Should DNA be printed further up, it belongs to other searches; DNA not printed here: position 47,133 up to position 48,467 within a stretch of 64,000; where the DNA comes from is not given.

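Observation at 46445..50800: Compact five-gene module for a lipid-linked pentose (DPA/DPR-like) glycosyl donor and its transfer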

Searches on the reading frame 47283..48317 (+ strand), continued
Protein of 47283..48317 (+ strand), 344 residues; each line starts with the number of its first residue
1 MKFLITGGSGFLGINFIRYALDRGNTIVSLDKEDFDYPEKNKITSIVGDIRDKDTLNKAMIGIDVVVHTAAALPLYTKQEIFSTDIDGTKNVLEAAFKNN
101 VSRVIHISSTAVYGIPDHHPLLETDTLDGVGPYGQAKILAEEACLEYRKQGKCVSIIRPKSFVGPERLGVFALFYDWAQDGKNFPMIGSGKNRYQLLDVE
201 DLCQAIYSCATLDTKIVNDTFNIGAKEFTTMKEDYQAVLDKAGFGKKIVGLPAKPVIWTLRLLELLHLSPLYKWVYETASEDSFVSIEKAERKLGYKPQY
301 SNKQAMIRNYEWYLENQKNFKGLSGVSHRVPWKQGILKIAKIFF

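Call 57: find_encoding_contigs(protein=P0346, flank=8000, max_places=1)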
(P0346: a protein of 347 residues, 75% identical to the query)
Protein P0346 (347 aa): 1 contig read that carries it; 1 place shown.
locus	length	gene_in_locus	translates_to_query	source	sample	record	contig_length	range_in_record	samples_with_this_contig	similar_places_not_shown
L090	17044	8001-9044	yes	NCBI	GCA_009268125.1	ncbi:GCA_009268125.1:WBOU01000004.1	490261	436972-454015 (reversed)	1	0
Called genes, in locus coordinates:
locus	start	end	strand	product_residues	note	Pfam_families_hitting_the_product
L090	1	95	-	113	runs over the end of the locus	PF04232:SpoVS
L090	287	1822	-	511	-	PF12072:RNase_Y_N, PF00013:KH_1 (weak), PF01966:HD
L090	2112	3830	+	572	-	PF03109:ABC1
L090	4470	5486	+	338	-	PF03706:LPG_synthase_TM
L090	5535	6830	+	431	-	PF01266:DAO, PF01593:Amino_oxidase, PF07992:Pyr_redox_2 (faint), PF12831:FAD_oxidored (weak), PF13450:NAD_binding_8, PF01266:DAO (weak)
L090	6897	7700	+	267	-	PF13489:Methyltransf_23, PF01209:Ubie_methyltran, PF13847:Methyltransf_31, PF08241:Methyltransf_11, PF08242:Methyltransf_12, PF13649:Methyltransf_25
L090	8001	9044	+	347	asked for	PF01073:3Beta_HSD, PF01370:Epimerase, PF02719:Polysacc_synt_2, PF04321:RmlD_sub_bind, PF05368:NmrA (weak), PF13460:NAD_binding_10, PF16363:GDP_Man_Dehyd, PF07993:NAD_binding_4, +1 more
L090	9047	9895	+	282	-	PF13673:Acetyltransf_10 (faint), PF13302:Acetyltransf_3 (weak), PF00583:Acetyltransf_1, PF12746:GNAT_acetyltran (weak), PF08445:FR47, PF13508:Acetyltransf_7 (weak)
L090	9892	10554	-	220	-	PF20092:DUF6483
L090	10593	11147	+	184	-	-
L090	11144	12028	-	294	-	PF12697:Abhydrolase_6, PF00561:Abhydrolase_1, PF12146:Hydrolase_4, PF03959:FSH1 (faint), PF06821:Ser_hydrolase (faint), PF08386:Abhydrolase_4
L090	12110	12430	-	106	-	-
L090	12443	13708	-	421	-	PF02203:TarH, PF12729:4HB_MCP_1, PF00672:HAMP, PF01740:STAS, PF13466:STAS_2 (weak)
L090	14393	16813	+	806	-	PF01266:DAO (weak), PF02737:3HCDH_N, PF07992:Pyr_redox_2 (faint), PF00725:3HCDH, PF00378:ECH_1, PF16113:ECH_2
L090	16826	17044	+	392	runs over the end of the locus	PF00108:Thiolase_N, PF00109:ketoacyl-synt (weak), PF02803:Thiolase_C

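Call 58: find_encoding_contigs(protein=P0282, flank=8000, max_places=1)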
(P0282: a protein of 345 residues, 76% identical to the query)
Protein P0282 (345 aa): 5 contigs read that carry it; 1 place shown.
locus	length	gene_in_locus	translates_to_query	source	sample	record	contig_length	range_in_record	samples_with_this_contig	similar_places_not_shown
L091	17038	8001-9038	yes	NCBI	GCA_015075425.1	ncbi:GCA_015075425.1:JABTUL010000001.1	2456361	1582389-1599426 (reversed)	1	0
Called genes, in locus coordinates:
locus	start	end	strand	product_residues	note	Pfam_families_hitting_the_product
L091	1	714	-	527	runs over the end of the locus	PF02321:OEP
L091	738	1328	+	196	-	-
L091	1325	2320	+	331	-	PF01636:APH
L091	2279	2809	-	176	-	-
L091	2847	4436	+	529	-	PF00009:GTP_EFTU, PF01926:MMR_HSR1 (weak), PF22042:EF-G_D2, PF03144:GTP_EFTU_D2, PF16658:RF3_C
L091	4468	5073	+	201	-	PF02622:DUF179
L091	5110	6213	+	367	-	-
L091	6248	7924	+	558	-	PF01425:Amidase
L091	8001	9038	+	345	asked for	PF01073:3Beta_HSD, PF01370:Epimerase, PF02719:Polysacc_synt_2, PF04321:RmlD_sub_bind, PF05368:NmrA, PF13460:NAD_binding_10, PF16363:GDP_Man_Dehyd, PF07993:NAD_binding_4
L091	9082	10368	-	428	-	PF06689:zf-C4_ClpX, PF13401:AAA_22 (faint), PF00493:MCM, PF05496:RuvB_N (weak), PF00004:AAA, PF07724:AAA_2, PF07728:AAA_5 (weak), PF10431:ClpB_D2-small, +2 more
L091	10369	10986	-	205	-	PF00574:CLP_protease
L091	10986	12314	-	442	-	PF05697:Trigger_N, PF05698:Trigger_C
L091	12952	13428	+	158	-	PF00027:cNMP_binding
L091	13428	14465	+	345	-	PF01594:AI-2E_transport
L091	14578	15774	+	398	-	PF11638:DnaA_N, PF00308:Bac_DnaA, PF08299:Bac_DnaA_C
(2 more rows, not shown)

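Call 60: find_encoding_contigs(protein=P0328, flank=8000, max_places=1)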
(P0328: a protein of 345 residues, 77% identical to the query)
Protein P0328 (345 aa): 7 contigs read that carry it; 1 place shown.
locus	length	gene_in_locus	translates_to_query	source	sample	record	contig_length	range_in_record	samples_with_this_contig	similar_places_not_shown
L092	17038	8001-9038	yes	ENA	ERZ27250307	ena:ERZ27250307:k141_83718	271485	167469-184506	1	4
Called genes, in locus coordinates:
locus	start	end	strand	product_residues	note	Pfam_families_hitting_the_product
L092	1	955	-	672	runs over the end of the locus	PF07244:POTRA, PF01103:Omp85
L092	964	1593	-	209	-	-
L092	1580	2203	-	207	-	PF03734:YkuD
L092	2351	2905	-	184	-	PF01765:RRF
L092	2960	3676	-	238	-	PF00696:AA_kinase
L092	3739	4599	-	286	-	PF00889:EF_TS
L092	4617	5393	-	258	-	PF00318:Ribosomal_S2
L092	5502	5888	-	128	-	PF00380:Ribosomal_S9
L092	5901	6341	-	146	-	PF00572:Ribosomal_L13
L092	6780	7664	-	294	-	-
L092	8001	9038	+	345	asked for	PF01073:3Beta_HSD, PF01370:Epimerase, PF02719:Polysacc_synt_2, PF04321:RmlD_sub_bind, PF13460:NAD_binding_10, PF16363:GDP_Man_Dehyd, PF07993:NAD_binding_4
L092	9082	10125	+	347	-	PF01916:DS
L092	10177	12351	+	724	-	PF13089:PP_kinase_N, PF02503:PP_kinase, PF17941:PP_kinase_C_1, PF13091:PLDc_2 (weak), PF13090:PP_kinase_C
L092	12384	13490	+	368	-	PF01883:FeS_assembly_P, PF00142:Fer4_NifH (weak), PF01656:CbiA, PF02374:ArsA_ATPase (faint), PF09140:MipZ, PF10609:ParA, PF13614:AAA_31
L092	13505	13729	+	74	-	PF01106:NifU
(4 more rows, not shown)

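Call 63: search_protein_families(library=pfam, proteins=[L086:10396-12372:-, L086:8387-8770:+, L086:8032-8385:+], max_evalue=0.01)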
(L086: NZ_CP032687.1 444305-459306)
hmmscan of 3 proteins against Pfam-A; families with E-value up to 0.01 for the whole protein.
L086:10396-12372:- (658 aa): 0 families

L086:8387-8770:+ (127 aa): 0 families

L086:8032-8385:+ (117 aa): 3 families
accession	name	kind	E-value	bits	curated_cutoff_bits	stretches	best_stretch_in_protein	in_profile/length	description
PF00893.25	Multi_Drug_Res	-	5.7e-10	40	23.7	1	7-106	4-93/93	Small Multidrug Resistance protein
PF00892.27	EamA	-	2.4e-06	28.3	28.2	1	21-113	47-133/135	EamA-like transporter family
PF08449.17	UAA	-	0.0017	18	26.2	1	4-112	204-306/311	UAA transporter family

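Call 64: find_related_loci(query=window:47283-48317:+, collection=metagenome_contigs, flank=10000)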
Query window:47283-48317:+ (344 aa) in metagenome_contigs; peptide patterns used: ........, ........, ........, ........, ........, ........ (x = any residue, [..] = any of these).
600 stretches matched a pattern (row limit reached: there are more); 532 encode a relative of the query (tblastn E <= 1e-3); the best 80 are kept; 80 distinct loci.
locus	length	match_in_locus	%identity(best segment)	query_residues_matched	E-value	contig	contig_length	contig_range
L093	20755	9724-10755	78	1-344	0e+0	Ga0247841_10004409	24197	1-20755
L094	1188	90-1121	77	1-344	0e+0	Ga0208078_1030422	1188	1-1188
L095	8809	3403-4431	77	2-344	0e+0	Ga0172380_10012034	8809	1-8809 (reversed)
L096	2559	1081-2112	77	1-344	0e+0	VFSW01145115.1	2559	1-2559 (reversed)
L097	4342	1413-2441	77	2-344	0e+0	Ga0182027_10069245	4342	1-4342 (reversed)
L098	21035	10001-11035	77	1-344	0e+0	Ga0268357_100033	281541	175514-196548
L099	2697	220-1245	75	3-344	0e+0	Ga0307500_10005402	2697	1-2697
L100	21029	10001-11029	75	2-344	0e+0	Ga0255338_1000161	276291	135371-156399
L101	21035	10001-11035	74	1-344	0e+0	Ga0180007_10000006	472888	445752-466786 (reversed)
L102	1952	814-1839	74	3-344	0e+0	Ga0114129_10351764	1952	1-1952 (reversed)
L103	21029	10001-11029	75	2-344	0e+0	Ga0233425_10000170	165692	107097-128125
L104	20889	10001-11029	75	2-344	0e+0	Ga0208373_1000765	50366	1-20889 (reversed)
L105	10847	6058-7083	75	3-344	1e-180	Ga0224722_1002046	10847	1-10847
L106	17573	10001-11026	75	3-344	2e-180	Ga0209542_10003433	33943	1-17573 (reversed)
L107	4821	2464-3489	73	3-344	0e+0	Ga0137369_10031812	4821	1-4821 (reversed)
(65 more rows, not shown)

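Call 79: predict_structure(alignment_id=A3)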
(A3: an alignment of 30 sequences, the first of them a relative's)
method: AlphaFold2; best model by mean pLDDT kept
length: 344 residues; sequences in the alignment: 30
mean_pLDDT: 84.7   pTM: 0.86
mean pLDDT of the five models: 84.7, 81.2, 81.0, 78.4, 76.8
residues with pLDDT >= 90: 167; 70-90: 122; 50-70: 44; < 50: 11
segments of 3 or more residues with pLDDT < 50: 116-118, 328-332
pLDDT, mean of each block of 10 residues (from residue 1): 95 94 98 88 95 96 96 82 95 98 92 55 76 87 97 95 76 83 82 87 97 96 87 90 86 80 69 60 84 94 91 86 57 52 51
secondary structure, 60 per line:
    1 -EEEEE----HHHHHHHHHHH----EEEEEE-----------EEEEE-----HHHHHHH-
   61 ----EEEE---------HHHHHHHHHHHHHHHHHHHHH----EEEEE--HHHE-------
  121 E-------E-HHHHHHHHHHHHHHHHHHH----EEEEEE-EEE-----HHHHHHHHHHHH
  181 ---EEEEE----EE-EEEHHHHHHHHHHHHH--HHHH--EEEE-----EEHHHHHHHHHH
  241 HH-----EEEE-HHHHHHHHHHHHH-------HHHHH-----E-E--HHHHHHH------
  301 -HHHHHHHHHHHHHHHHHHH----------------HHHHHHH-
elements in order: E2-6 H11-21 E26-31 E43-47 H53-59 E65-68 H78-98 E103-107 H131-149 E154-159 E161-163 H169-180 E184-188 E196-198 H199-211 H214-217 E220-223 H231-242 E248-251 H253-265 H273-277 H288-294 H302-320 H337-343

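Call 83: fold_search(model_id=the predicted structure, library=pdb)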
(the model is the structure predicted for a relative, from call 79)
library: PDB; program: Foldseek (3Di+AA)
matches with E <= 10: 1948; with E <= 0.001: 1322
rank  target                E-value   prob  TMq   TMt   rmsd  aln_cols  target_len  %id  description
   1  2hun_B                6.8e-22  1.00  0.76  0.81   3.1       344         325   25  Crystal structure of hypothetical protein PH0414 from Pyrococcus horikoshii OT3 (released 2007-01-26)
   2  1r66                  1.9e-21  1.00  0.72  0.76   4.0       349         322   25  Crystal Structure of DesIV (dTDP-glucose 4,6-dehydratase) from Streptomyces venezuelae with NAD and TYD bound (released 2004-01-27)
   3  4zrm_A                2.5e-21  1.00  0.75  0.84   3.0       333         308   22  Crystal Structure of UDP-Glucose 4-Epimerase (TM0509) from Hyperthermophilic Eubacterium Thermotoga maritima (released 2015-09-16)
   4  4zrn_A                4.4e-21  1.00  0.76  0.83   2.9       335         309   22  Crystal Structure of UDP-Glucose 4-Epimerase (TM0509) with UDP-glucose from Hyperthermophilic Eubacterium Thermotoga M (released 2015-09-16)
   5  4zrm_B                5.8e-21  1.00  0.75  0.83   3.0       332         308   22  Crystal Structure of UDP-Glucose 4-Epimerase (TM0509) from Hyperthermophilic Eubacterium Thermotoga maritima (released 2015-09-16)
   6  6pmh                  1.1e-20  1.00  0.75  0.78   3.6       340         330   22  Structure of Epimerase Mth375 from the thermophilic pseudomurein-containing methanogen Methanothermobacter thermautotrop (released 2020-07-08)
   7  6pnl                  1.8e-20  1.00  0.76  0.78   3.1       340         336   22  Structure of Epimerase Mth375 from the thermophilic pseudomurein-containing methanogen Methanothermobacter thermautotrop (released 2020-07-08)
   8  8vr2_D                1.8e-20  1.00  0.71  0.77   5.3       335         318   23  Crystal structure of the Pcryo_0617 oxidoreductase/decarboxylase from Psychrobacter cryohalolentis K5 in the presence  (released 2024-01-31)
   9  6bi4_A                1.9e-20  1.00  0.72  0.79   3.5       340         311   21  2.9 Angstrom Resolution Crystal Structure of dTDP-Glucose 4,6-dehydratase (rfbB) from Bacillus anthracis str. Ames in  (released 2017-11-08)
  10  8vr2_B                1.9e-20  1.00  0.71  0.76   4.4       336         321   23  Crystal structure of the Pcryo_0617 oxidoreductase/decarboxylase from Psychrobacter cryohalolentis K5 in the presence  (released 2024-01-31)
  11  2hun_A                2.1e-20  1.00  0.76  0.79   3.1       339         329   24  Crystal structure of hypothetical protein PH0414 from Pyrococcus horikoshii OT3 (released 2007-01-26)
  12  1keu_A                2.8e-20  1.00  0.69  0.66   7.7       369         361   23  The crystal structure of dTDP-D-glucose 4,6-dehydratase (RmlB) from Salmonella enterica serovar Typhimurium with dTDP- (released 2002-01-25)
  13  8shh_B                3.5e-20  1.00  0.70  0.74   3.9       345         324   22  Crystal structure of EvdS6 decarboxylase in ligand free state (released 2023-08-09)
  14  1sb8                  4.2e-20  1.00  0.72  0.72   4.1       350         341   23  Crystal structure of Pseudomonas aeruginosa UDP-N-acetylglucosamine 4-epimerase complexed with UDP-N-acetylgalactosamine (released 2004-05-25)
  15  6bi4_B                5.5e-20  1.00  0.72  0.79   3.6       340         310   22  2.9 Angstrom Resolution Crystal Structure of dTDP-Glucose 4,6-dehydratase (rfbB) from Bacillus anthracis str. Ames in  (released 2017-11-08)
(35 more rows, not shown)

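Call 85: search_protein_families(library=pfam, proteins=[L103:7395-9152:+], max_evalue=0.01)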
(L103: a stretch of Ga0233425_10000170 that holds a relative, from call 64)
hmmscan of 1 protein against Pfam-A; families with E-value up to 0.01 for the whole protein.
L103:7395-9152:+ (585 aa): 2 families
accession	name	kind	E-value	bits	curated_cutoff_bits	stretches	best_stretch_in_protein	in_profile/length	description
PF09419.16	PGP_phosphatase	-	3.7e-06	27.1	20.4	1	434-556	25-166/168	Mitochondrial PGP phosphatase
PF13242.12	Hydrolase_like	-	0.0023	18.3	22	1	529-562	24-57/75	HAD-hyrolase-like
